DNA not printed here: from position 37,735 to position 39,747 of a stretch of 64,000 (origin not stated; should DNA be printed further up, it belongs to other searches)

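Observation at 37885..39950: One-component membrane PAS-sigma-54 activator replaces the PilS/PilR pair, with a textbook -24/-12 promoter in front of pilA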

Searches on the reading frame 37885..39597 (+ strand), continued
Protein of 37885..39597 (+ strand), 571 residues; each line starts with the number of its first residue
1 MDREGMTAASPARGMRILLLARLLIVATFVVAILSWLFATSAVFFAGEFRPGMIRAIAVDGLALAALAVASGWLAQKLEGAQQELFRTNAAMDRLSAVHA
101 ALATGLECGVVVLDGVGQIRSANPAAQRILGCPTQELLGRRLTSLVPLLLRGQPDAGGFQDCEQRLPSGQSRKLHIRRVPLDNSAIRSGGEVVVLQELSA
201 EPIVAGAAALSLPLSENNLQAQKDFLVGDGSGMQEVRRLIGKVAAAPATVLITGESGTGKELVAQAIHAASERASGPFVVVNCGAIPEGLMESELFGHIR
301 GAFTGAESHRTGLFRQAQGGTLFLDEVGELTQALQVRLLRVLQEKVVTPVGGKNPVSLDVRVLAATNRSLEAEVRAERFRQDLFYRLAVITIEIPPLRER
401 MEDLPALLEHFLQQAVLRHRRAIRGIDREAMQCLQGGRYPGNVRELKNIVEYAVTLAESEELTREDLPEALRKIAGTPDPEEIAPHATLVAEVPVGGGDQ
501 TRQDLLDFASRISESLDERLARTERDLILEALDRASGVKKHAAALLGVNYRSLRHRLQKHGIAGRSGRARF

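Call 6: find_homologous_proteins(query=window:37885-39597:+, max_evalue=1e-10)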
Query window:37885-39597:+ (571 aa): 8000 proteins with E <= 1e-10 among 8000 candidates; the best 120 are listed.
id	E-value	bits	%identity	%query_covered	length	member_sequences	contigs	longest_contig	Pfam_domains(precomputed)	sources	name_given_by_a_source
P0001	0.0e+0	1220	100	100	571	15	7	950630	PF13426.14,PF13188.14,PF00158.33,PF25601.2,PF02954.26,PF08448.17,PF00004.36,PF00989.32,PF14532.13,PF07728.21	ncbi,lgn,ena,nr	ncbi:MAG: sigma 54-interacting transcriptional regulator [Candidatus Binatia bacterium]|nr:sigma 54-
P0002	3.4e-272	922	79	100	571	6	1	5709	PF13426.14,PF13188.14,PF00158.33,PF25601.2,PF02954.26,PF08448.17,PF00989.32,PF14532.13,PF07728.21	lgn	-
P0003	9.5e-248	842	73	99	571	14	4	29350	PF00158.33,PF25601.2,PF02954.26,PF08448.17,PF00004.36,PF00989.32,PF14532.13,PF07728.21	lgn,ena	-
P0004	1.2e-244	831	73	98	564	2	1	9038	PF13426.14,PF13188.14,PF00158.33,PF25601.2,PF02954.26,PF08448.17,PF00004.36,PF00989.32,PF14532.13,PF07728.21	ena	-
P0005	1.1e-177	610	58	94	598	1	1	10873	PF13188.14,PF00158.33,PF25601.2,PF02954.26,PF00004.36,PF00989.32,PF14532.13,PF07728.21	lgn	-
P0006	2.9e-135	470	47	91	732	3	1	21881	PF13188.14,PF00158.33,PF25323.3,PF25601.2,PF02954.26,PF00004.36,PF00989.32,PF14532.13,PF07728.21,PF13191.13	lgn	-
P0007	3.1e-134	467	51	82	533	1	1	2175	PF13188.14,PF00158.33,PF25601.2,PF02954.26,PF08448.17,PF00004.36,PF00989.32,PF14532.13,PF07728.21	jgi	jgi:PAS domain S-box-containing protein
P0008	9.3e-134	465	46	92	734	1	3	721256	PF13188.14,PF00158.33,PF25323.3,PF25601.2,PF02954.26,PF08448.17,PF00004.36,PF00989.32,PF14532.13,PF07728.21,PF13191.13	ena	-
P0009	1.4e-133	465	49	89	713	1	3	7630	PF13426.14,PF00158.33,PF25601.2,PF02954.26,PF14532.13,PF07728.21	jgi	jgi:PAS domain S-box-containing protein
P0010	1.4e-133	465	48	90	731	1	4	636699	PF00158.33,PF25323.3,PF25601.2,PF02954.26,PF08448.17,PF00004.36,PF14532.13,PF07728.21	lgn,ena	-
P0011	1.5e-133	465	48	89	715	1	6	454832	PF00158.33,PF25601.2,PF02954.26,PF14532.13,PF07728.21,PF13191.13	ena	-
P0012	2.4e-133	464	47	89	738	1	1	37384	PF13188.14,PF00158.33,PF25601.2,PF02954.26,PF08448.17,PF00004.36,PF00989.32,PF14532.13,PF07728.21,PF13191.13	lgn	-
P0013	5.5e-133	463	49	89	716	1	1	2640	PF13426.14,PF00158.33,PF25323.3,PF25601.2,PF02954.26,PF08448.17,PF00989.32,PF14532.13,PF07728.21,PF13191.13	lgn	-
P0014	1.1e-132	462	46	95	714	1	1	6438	PF13426.14,PF00158.33,PF25323.3,PF25601.2,PF02954.26,PF00989.32,PF14532.13,PF07728.21,PF13191.13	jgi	jgi:two-component system, NtrC family, response regulator PilR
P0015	1.6e-132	461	46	95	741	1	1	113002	PF13188.14,PF00158.33,PF25323.3,PF25601.2,PF02954.26,PF08448.17,PF00004.36,PF14532.13,PF07728.21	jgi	-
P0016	3.9e-132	460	48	87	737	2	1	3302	PF13426.14,PF13188.14,PF00158.33,PF25323.3,PF25601.2,PF02954.26,PF08448.17,PF00004.36,PF14532.13,PF07728.21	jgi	jgi:PAS domain S-box-containing protein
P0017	4.2e-132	460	49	87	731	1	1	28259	PF13188.14,PF00158.33,PF25323.3,PF25601.2,PF02954.26,PF00989.32,PF14532.13,PF07728.21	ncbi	-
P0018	2.3e-131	458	46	95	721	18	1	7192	PF00158.33,PF25323.3,PF25601.2,PF02954.26,PF08448.17,PF00004.36,PF14532.13,PF07728.21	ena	-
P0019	4.0e-131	457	47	86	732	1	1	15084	PF13188.14,PF00158.33,PF25323.3,PF25601.2,PF02954.26,PF00004.36,PF00989.32,PF14532.13,PF07728.21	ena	-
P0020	5.1e-131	456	48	87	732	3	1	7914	PF13426.14,PF13188.14,PF00158.33,PF25323.3,PF25601.2,PF02954.26,PF00004.36,PF14532.13,PF07728.21,PF13191.13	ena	-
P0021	6.5e-131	456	48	89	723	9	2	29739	PF13426.14,PF13188.14,PF00158.33,PF25323.3,PF25601.2,PF02954.26,PF08448.17,PF00004.36,PF00989.32,PF14532.13,PF07728.21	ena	-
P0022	1.3e-130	455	45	95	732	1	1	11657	PF00158.33,PF25323.3,PF25601.2,PF02954.26,PF08448.17,PF00004.36,PF00989.32,PF14532.13,PF07728.21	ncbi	ncbi:MAG: sigma 54-interacting transcriptional regulator [Thermodesulfobacteriota bacterium]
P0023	1.8e-130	455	47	88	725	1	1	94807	PF13426.14,PF13188.14,PF00158.33,PF25323.3,PF25601.2,PF02954.26,PF08448.17,PF00004.36,PF00989.32,PF14532.13,PF07728.21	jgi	jgi:PAS domain S-box-containing protein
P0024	2.5e-130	454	46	87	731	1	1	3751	PF13188.14,PF00158.33,PF25323.3,PF25601.2,PF02954.26,PF08448.17,PF00004.36,PF00989.32,PF14532.13,PF07728.21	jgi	jgi:PAS domain S-box-containing protein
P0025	3.0e-130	454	47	88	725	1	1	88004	PF13426.14,PF13188.14,PF00158.33,PF25323.3,PF25601.2,PF02954.26,PF08448.17,PF00004.36,PF00989.32,PF14532.13,PF07728.21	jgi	jgi:PAS domain S-box-containing protein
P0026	4.7e-130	453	48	88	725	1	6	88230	PF13188.14,PF00158.33,PF25323.3,PF25601.2,PF02954.26,PF08448.17,PF00004.36,PF00989.32,PF14532.13,PF07728.21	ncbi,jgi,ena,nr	ncbi:MAG: AAA family ATPase [Deltaproteobacteria bacterium]|nr:AAA family ATPase [Deltaproteobacteri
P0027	5.3e-130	453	47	90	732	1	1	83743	PF13188.14,PF00158.33,PF25323.3,PF25601.2,PF02954.26,PF00004.36,PF14532.13,PF07728.21,PF13191.13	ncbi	-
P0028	5.3e-130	453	47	90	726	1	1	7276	PF13426.14,PF13188.14,PF00158.33,PF25323.3,PF25601.2,PF02954.26,PF08448.17,PF00004.36,PF14532.13,PF07728.21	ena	-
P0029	7.9e-130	452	47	88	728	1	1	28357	PF13188.14,PF00158.33,PF25323.3,PF25601.2,PF02954.26,PF08448.17,PF00004.36,PF14532.13,PF07728.21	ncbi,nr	ncbi:sigma 54-interacting transcriptional regulator [Candidatus Binatia bacterium]|nr:sigma 54-inter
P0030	1.2e-129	452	47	86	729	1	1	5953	PF00158.33,PF25323.3,PF25601.2,PF02954.26,PF00004.36,PF14532.13,PF07728.21,PF13191.13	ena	-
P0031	1.8e-129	451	46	87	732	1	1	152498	PF13188.14,PF00158.33,PF25323.3,PF25601.2,PF02954.26,PF00004.36,PF14532.13,PF07728.21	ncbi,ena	ncbi:MAG TPA: sigma 54-interacting transcriptional regulator [Candidatus Binatia bacterium]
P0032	1.2e-127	445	47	89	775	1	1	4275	PF13426.14,PF13188.14,PF00158.33,PF25323.3,PF25601.2,PF02954.26,PF08448.17,PF00989.32,PF14532.13,PF07728.21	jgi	-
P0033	2.6e-127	444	-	-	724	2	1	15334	PF00493.30,PF00004.36,PF13401.13,PF14532.13,PF07728.21,PF13191.13,PF00158.33,PF07724.21,PF25601.2,PF02954.26,PF12775.14,PF01078.28,PF20720.4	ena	-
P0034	5.2e-127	443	46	95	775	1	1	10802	PF13426.14,PF13188.14,PF00158.33,PF25323.3,PF25601.2,PF02954.26,PF08448.17,PF00989.32,PF14532.13,PF07728.21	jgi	-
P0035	5.1e-126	440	-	-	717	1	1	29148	PF00493.30,PF00004.36,PF13401.13,PF14532.13,PF07728.21,PF13191.13,PF00158.33,PF07724.21,PF25601.2,PF02954.26,PF12775.14,PF01078.28,PF06490.18,PF20720.4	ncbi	-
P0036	7.4e-126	439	46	89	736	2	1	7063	PF00158.33,PF25323.3,PF25601.2,PF02954.26,PF00004.36,PF14532.13,PF07728.21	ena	-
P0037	4.3e-124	434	45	94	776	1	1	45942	PF13188.14,PF00158.33,PF25323.3,PF25601.2,PF02954.26,PF00004.36,PF00989.32,PF14532.13,PF07728.21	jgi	jgi:PAS domain S-box-containing protein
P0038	6.7e-123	430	47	81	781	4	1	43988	PF00158.33,PF25601.2,PF02954.26,PF08448.17,PF00989.32,PF14532.13,PF07728.21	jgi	-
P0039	2.7e-121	424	43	98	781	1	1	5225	PF00158.33,PF25323.3,PF25601.2,PF02954.26,PF08448.17,PF00989.32,PF14532.13,PF07728.21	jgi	jgi:PAS domain S-box-containing protein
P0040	1.8e-116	408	45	88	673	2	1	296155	PF13426.14,PF00158.33,PF25601.2,PF02954.26,PF00989.32,PF14532.13,PF07728.21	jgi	-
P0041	7.0e-115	403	49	75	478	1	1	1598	PF00158.33,PF25601.2,PF02954.26,PF14532.13,PF07728.21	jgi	jgi:two-component system response regulator PilR (NtrC family)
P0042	1.0e-108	383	41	96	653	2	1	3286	PF00158.33,PF25323.3,PF25601.2,PF02954.26,PF08448.17,PF14532.13,PF07728.21,PF13191.13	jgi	jgi:two-component system response regulator PilR (NtrC family)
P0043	1.2e-108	383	45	86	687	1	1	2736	PF13188.14,PF00158.33,PF25323.3,PF25601.2,PF02954.26,PF08448.17,PF00004.36,PF00989.32,PF14532.13,PF07728.21,PF13191.13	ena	-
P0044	1.5e-108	382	43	88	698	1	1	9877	PF13426.14,PF00158.33,PF25323.3,PF25601.2,PF02954.26,PF08448.17,PF00989.32,PF14532.13,PF07728.21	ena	-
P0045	5.8e-108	380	43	92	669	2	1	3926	PF13426.14,PF00158.33,PF25323.3,PF25601.2,PF02954.26,PF08448.17,PF14532.13,PF07728.21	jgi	jgi:two-component system response regulator PilR (NtrC family)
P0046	9.1e-108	380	44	91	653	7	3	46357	PF13426.14,PF00158.33,PF25323.3,PF25601.2,PF02954.26,PF08448.17,PF00989.32,PF14532.13,PF07728.21,PF13191.13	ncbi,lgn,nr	ncbi:MAG TPA: sigma 54-interacting transcriptional regulator [Methylomirabilota bacterium]|nr:sigma 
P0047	3.0e-107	378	44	89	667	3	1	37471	PF13188.14,PF00158.33,PF25323.3,PF25601.2,PF02954.26,PF14532.13,PF07728.21,PF01078.28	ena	-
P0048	5.1e-107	377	55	59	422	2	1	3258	PF00158.33,PF25601.2,PF02954.26,PF00004.36,PF14532.13,PF07728.21,PF13191.13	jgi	-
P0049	5.9e-107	377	43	89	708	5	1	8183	PF13188.14,PF00158.33,PF25323.3,PF25601.2,PF02954.26,PF00004.36,PF14532.13,PF07728.21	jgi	jgi:transcriptional regulator with PAS, ATPase and Fis domain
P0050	1.4e-106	376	41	94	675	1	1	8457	PF13426.14,PF00158.33,PF25323.3,PF25601.2,PF02954.26,PF08448.17,PF14532.13,PF07728.21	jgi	jgi:PAS domain S-box-containing protein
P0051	1.8e-106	375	43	89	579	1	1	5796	PF00158.33,PF25323.3,PF25601.2,PF02954.26,PF08448.17,PF00989.32,PF14532.13,PF07728.21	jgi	jgi:PAS domain S-box-containing protein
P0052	3.9e-106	374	43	96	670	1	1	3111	PF00158.33,PF25323.3,PF25601.2,PF02954.26,PF08448.17,PF14532.13,PF07728.21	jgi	jgi:two-component system response regulator PilR (NtrC family)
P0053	6.1e-106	374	43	89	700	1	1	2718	PF13426.14,PF00158.33,PF25323.3,PF25601.2,PF02954.26,PF08448.17,PF00989.32,PF14532.13,PF07728.21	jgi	jgi:two-component system, NtrC family, response regulator PilR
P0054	9.8e-106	373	42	88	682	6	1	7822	PF00158.33,PF25323.3,PF25601.2,PF02954.26,PF08448.17,PF00989.32,PF14532.13,PF07728.21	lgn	-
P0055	1.3e-105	373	43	89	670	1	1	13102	PF00158.33,PF25323.3,PF25601.2,PF02954.26,PF08448.17,PF14532.13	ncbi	-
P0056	1.3e-105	373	43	89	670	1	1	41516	PF00158.33,PF25323.3,PF25601.2,PF02954.26,PF08448.17,PF14532.13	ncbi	-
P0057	1.5e-105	372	44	88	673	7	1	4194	PF00158.33,PF25323.3,PF25601.2,PF02954.26,PF08448.17,PF00989.32,PF14532.13,PF07728.21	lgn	-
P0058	4.2e-105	371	43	89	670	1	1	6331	PF00158.33,PF25323.3,PF25601.2,PF02954.26,PF14532.13,PF07728.21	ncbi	-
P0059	4.5e-105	371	42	88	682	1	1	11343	PF13426.14,PF00158.33,PF25323.3,PF25601.2,PF02954.26,PF08448.17,PF00989.32,PF14532.13,PF07728.21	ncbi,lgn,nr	ncbi:MAG TPA: sigma 54-interacting transcriptional regulator [Candidatus Binatia bacterium]|nr:sigma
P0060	4.6e-105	371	42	92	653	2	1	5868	PF00158.33,PF25323.3,PF25601.2,PF02954.26,PF08448.17,PF00989.32,PF14532.13,PF07728.21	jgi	jgi:PAS domain S-box-containing protein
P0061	5.3e-105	371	42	91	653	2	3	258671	PF00158.33,PF25323.3,PF25601.2,PF02954.26,PF08448.17,PF14532.13,PF13191.13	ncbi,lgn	-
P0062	8.9e-105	370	43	89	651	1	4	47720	PF13188.14,PF00158.33,PF25323.3,PF25601.2,PF02954.26,PF14532.13,PF07728.21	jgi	jgi:transcriptional regulator with PAS, ATPase and Fis domain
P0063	1.2e-104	369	44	89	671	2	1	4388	PF00158.33,PF25323.3,PF25601.2,PF02954.26,PF14532.13,PF07728.21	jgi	jgi:two-component system response regulator PilR (NtrC family)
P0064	2.2e-104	369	41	93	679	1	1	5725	PF13426.14,PF00158.33,PF25323.3,PF25601.2,PF02954.26,PF08448.17,PF00989.32,PF14532.13,PF07728.21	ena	-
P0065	3.0e-104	368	41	93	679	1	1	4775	PF13426.14,PF00158.33,PF25323.3,PF25601.2,PF02954.26,PF08448.17,PF00989.32,PF14532.13,PF07728.21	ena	-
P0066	4.1e-104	368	44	89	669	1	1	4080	PF00158.33,PF25323.3,PF25601.2,PF02954.26,PF08448.17,PF00989.32,PF14532.13,PF07728.21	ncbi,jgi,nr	ncbi:MAG TPA: sigma 54-interacting transcriptional regulator [Candidatus Binatia bacterium]|jgi:two-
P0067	4.7e-104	367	42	88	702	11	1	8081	PF13426.14,PF00158.33,PF25323.3,PF25601.2,PF02954.26,PF08448.17,PF00989.32,PF14532.13,PF07728.21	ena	-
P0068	5.6e-104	367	43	89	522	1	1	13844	PF00158.33,PF25601.2,PF02954.26,PF08448.17,PF14532.13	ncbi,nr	ncbi:MAG: sigma 54-interacting transcriptional regulator [Deltaproteobacteria bacterium]|nr:sigma 54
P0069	8.3e-104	367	40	96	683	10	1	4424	PF13426.14,PF00158.33,PF25323.3,PF25601.2,PF02954.26,PF08448.17,PF00989.32,PF14532.13,PF07728.21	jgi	jgi:two-component system response regulator PilR (NtrC family)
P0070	1.0e-103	366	41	90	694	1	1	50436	PF13426.14,PF00158.33,PF25323.3,PF25601.2,PF02954.26,PF08448.17,PF00989.32,PF14532.13,PF07728.21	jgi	jgi:two-component system response regulator PilR (NtrC family)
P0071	1.5e-103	366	41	93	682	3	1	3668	PF13426.14,PF00158.33,PF25323.3,PF25601.2,PF02954.26,PF08448.17,PF00989.32,PF14532.13,PF07728.21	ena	-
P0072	1.8e-103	365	41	89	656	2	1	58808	PF13426.14,PF00158.33,PF25323.3,PF25601.2,PF02954.26,PF00989.32,PF14532.13,PF07728.21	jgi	jgi:two-component system response regulator PilR (NtrC family)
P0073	2.7e-103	365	40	94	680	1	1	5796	PF13426.14,PF00158.33,PF25323.3,PF25601.2,PF02954.26,PF08448.17,PF00004.36,PF00989.32,PF14532.13,PF07728.21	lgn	-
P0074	3.2e-103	365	43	92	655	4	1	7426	PF00158.33,PF25323.3,PF25601.2,PF02954.26,PF08448.17,PF00989.32,PF14532.13,PF07728.21,PF13191.13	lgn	-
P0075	5.9e-103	364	42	89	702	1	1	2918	PF13426.14,PF00158.33,PF25323.3,PF25601.2,PF02954.26,PF08448.17,PF00989.32,PF14532.13,PF07728.21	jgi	jgi:two-component system response regulator PilR (NtrC family)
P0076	6.6e-103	364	42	88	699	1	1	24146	PF13426.14,PF00158.33,PF25323.3,PF25601.2,PF02954.26,PF08448.17,PF00989.32,PF14532.13,PF07728.21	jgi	jgi:two-component system, NtrC family, response regulator PilR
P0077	1.0e-102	363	40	96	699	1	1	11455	PF13426.14,PF00158.33,PF25323.3,PF25601.2,PF02954.26,PF08448.17,PF00989.32,PF14532.13,PF07728.21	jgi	jgi:two-component system, NtrC family, response regulator PilR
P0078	2.0e-102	362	42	89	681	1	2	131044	PF13426.14,PF00158.33,PF25323.3,PF25601.2,PF02954.26,PF08448.17,PF00989.32,PF14532.13,PF07728.21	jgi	jgi:two-component system response regulator PilR (NtrC family)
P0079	7.1e-102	360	41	90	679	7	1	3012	PF13426.14,PF00158.33,PF25323.3,PF25601.2,PF02954.26,PF08448.17,PF00989.32,PF14532.13,PF07728.21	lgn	-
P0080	1.7e-101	359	40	96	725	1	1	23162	PF13426.14,PF00158.33,PF25323.3,PF25601.2,PF02954.26,PF08448.17,PF00989.32,PF14532.13,PF07728.21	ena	-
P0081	3.2e-101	358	41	88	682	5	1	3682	PF13426.14,PF00158.33,PF25323.3,PF25601.2,PF02954.26,PF08448.17,PF00989.32,PF14532.13,PF07728.21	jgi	jgi:two-component system response regulator PilR (NtrC family)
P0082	3.5e-101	358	41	88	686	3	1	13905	PF13426.14,PF00158.33,PF25323.3,PF25601.2,PF02954.26,PF08448.17,PF00989.32,PF14532.13,PF07728.21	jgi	jgi:two-component system response regulator PilR (NtrC family)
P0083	3.7e-101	358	42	87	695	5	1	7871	PF13426.14,PF00158.33,PF25323.3,PF25601.2,PF02954.26,PF08448.17,PF00989.32,PF14532.13,PF07728.21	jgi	jgi:two-component system response regulator PilR (NtrC family)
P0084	4.2e-101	358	41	88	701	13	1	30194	PF13426.14,PF00158.33,PF25323.3,PF25601.2,PF02954.26,PF08448.17,PF00989.32,PF14532.13,PF07728.21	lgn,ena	-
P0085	5.7e-101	357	40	93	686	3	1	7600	PF13426.14,PF00158.33,PF25323.3,PF25601.2,PF02954.26,PF08448.17,PF00989.32,PF14532.13,PF07728.21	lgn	-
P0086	5.9e-101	357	40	92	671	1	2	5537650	PF13188.14,PF00158.33,PF25323.3,PF25601.2,PF02954.26,PF00989.32,PF14532.13,PF07728.21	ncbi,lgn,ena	-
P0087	6.0e-101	357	40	89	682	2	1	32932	PF13426.14,PF12860.14,PF00158.33,PF25323.3,PF25601.2,PF02954.26,PF08448.17,PF00989.32,PF14532.13,PF07728.21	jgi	jgi:PAS domain S-box-containing protein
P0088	1.6e-100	356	41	89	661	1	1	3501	PF13426.14,PF00158.33,PF25323.3,PF25601.2,PF02954.26,PF08448.17,PF00989.32,PF14532.13,PF07728.21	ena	-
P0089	1.8e-100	356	40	89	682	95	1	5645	PF13426.14,PF00158.33,PF25323.3,PF25601.2,PF02954.26,PF08448.17,PF00989.32,PF14532.13,PF07728.21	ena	-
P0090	1.9e-100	356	41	93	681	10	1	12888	PF13426.14,PF00158.33,PF25323.3,PF25601.2,PF02954.26,PF00989.32,PF14532.13,PF07728.21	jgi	jgi:two-component system, NtrC family, response regulator PilR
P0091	2.1e-100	355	41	87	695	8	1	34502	PF13426.14,PF00158.33,PF25323.3,PF25601.2,PF02954.26,PF08448.17,PF00989.32,PF14532.13,PF07728.21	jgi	jgi:two-component system, NtrC family, response regulator PilR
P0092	2.3e-100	355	41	90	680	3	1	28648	PF13426.14,PF00158.33,PF25323.3,PF25601.2,PF02954.26,PF08448.17,PF00989.32,PF14532.13,PF07728.21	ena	-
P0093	2.4e-100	355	40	93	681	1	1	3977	PF13426.14,PF00158.33,PF25323.3,PF25601.2,PF02954.26,PF08448.17,PF00989.32,PF14532.13,PF07728.21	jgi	-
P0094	2.8e-100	355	39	96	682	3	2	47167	PF13426.14,PF00158.33,PF25323.3,PF25601.2,PF02954.26,PF08448.17,PF00989.32,PF14532.13,PF07728.21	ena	-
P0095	2.9e-100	355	42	86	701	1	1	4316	PF13426.14,PF00158.33,PF25323.3,PF25601.2,PF02954.26,PF08448.17,PF00989.32,PF14532.13,PF07728.21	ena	-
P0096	3.7e-100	355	42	88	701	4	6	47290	PF13426.14,PF00158.33,PF25323.3,PF25601.2,PF02954.26,PF08448.17,PF00989.32,PF14532.13,PF07728.21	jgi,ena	jgi:two-component system, NtrC family, response regulator PilR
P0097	6.7e-100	354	39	89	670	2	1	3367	PF00158.33,PF25323.3,PF25601.2,PF02954.26,PF08448.17,PF00989.32,PF14532.13,PF07728.21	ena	-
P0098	6.8e-100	354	41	89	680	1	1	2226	PF13426.14,PF00158.33,PF25323.3,PF25601.2,PF02954.26,PF08448.17,PF00989.32,PF14532.13,PF07728.21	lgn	-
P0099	7.4e-100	354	41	88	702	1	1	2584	PF13426.14,PF00158.33,PF25323.3,PF25601.2,PF02954.26,PF08448.17,PF00989.32,PF14532.13,PF07728.21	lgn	-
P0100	8.4e-100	353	40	93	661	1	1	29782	PF13426.14,PF00158.33,PF25323.3,PF25601.2,PF02954.26,PF08448.17,PF00989.32,PF14532.13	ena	-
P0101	9.1e-100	353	40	93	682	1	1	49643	PF13426.14,PF00158.33,PF25323.3,PF25601.2,PF02954.26,PF08448.17,PF00989.32,PF14532.13,PF07728.21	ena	-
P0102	1.1e-99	353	41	88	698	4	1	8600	PF13426.14,PF00158.33,PF25323.3,PF25601.2,PF02954.26,PF08448.17,PF00989.32,PF14532.13,PF07728.21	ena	-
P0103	1.2e-99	353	41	88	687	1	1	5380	PF13426.14,PF00158.33,PF25323.3,PF25601.2,PF02954.26,PF08448.17,PF00989.32,PF14532.13,PF07728.21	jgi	jgi:two-component system response regulator PilR (NtrC family)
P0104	1.6e-99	352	41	89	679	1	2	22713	PF13426.14,PF00158.33,PF25323.3,PF25601.2,PF02954.26,PF08448.17,PF00989.32,PF14532.13,PF07728.21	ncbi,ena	-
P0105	1.7e-99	352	41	88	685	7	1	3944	PF13426.14,PF00158.33,PF25323.3,PF25601.2,PF02954.26,PF08448.17,PF00989.32,PF14532.13,PF07728.21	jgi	jgi:two-component system response regulator PilR (NtrC family)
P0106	1.8e-99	352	39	94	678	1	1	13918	PF13426.14,PF00158.33,PF25323.3,PF25601.2,PF02954.26,PF08448.17,PF00989.32,PF14532.13,PF07728.21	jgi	jgi:two-component system, NtrC family, response regulator PilR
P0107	2.3e-99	352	39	93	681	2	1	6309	PF13426.14,PF00158.33,PF25323.3,PF25601.2,PF02954.26,PF08448.17,PF00989.32,PF14532.13,PF07728.21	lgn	-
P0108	2.8e-99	352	40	93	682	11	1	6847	PF13426.14,PF00158.33,PF25323.3,PF25601.2,PF02954.26,PF08448.17,PF00989.32,PF14532.13,PF07728.21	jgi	jgi:two-component system response regulator PilR (NtrC family)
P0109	4.6e-99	351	41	88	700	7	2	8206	PF13426.14,PF13188.14,PF00158.33,PF25323.3,PF25601.2,PF02954.26,PF08448.17,PF00989.32,PF14532.13,PF07728.21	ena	-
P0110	6.2e-99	351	40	95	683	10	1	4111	PF13426.14,PF00158.33,PF25323.3,PF25601.2,PF02954.26,PF08448.17,PF00989.32,PF14532.13,PF07728.21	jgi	jgi:two-component system, NtrC family, response regulator PilR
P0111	6.2e-99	351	41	89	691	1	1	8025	PF13426.14,PF13188.14,PF00158.33,PF25323.3,PF25601.2,PF02954.26,PF00989.32,PF14532.13,PF07728.21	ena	-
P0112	8.6e-99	350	40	96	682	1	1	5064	PF13426.14,PF00158.33,PF25323.3,PF25601.2,PF02954.26,PF08448.17,PF00989.32,PF14532.13,PF07728.21,PF13191.13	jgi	jgi:two-component system response regulator PilR (NtrC family)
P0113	1.0e-98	350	52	64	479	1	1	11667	PF00158.33,PF25601.2,PF02954.26,PF14532.13,PF07728.21,PF00072.31,PF13191.13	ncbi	-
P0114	1.1e-98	350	39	96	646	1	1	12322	PF13426.14,PF00158.33,PF25323.3,PF25601.2,PF02954.26,PF08448.17,PF00989.32,PF14532.13,PF07728.21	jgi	-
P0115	1.1e-98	350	41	88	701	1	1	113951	PF13426.14,PF00158.33,PF25323.3,PF25601.2,PF02954.26,PF08448.17,PF00989.32,PF14532.13,PF07728.21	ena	-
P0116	1.4e-98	349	40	88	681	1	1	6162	PF13426.14,PF00158.33,PF25323.3,PF25601.2,PF02954.26,PF08448.17,PF00989.32,PF14532.13,PF07728.21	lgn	-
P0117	2.9e-98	348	39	93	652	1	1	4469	PF13426.14,PF00158.33,PF25323.3,PF25601.2,PF02954.26,PF08448.17,PF00989.32,PF14532.13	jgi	jgi:two-component system response regulator PilR (NtrC family)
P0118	6.8e-98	347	42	86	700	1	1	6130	PF13426.14,PF00158.33,PF25323.3,PF25601.2,PF02954.26,PF08448.17,PF00989.32,PF14532.13,PF07728.21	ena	-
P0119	2.4e-97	345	54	59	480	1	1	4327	PF00158.33,PF25601.2,PF02954.26,PF14532.13,PF07728.21,PF00072.31,PF13191.13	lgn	-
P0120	2.9e-97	345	41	90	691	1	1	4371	PF13426.14,PF00158.33,PF25323.3,PF25601.2,PF02954.26,PF08448.17,PF00989.32,PF14532.13,PF07728.21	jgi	jgi:two-component system response regulator PilR (NtrC family)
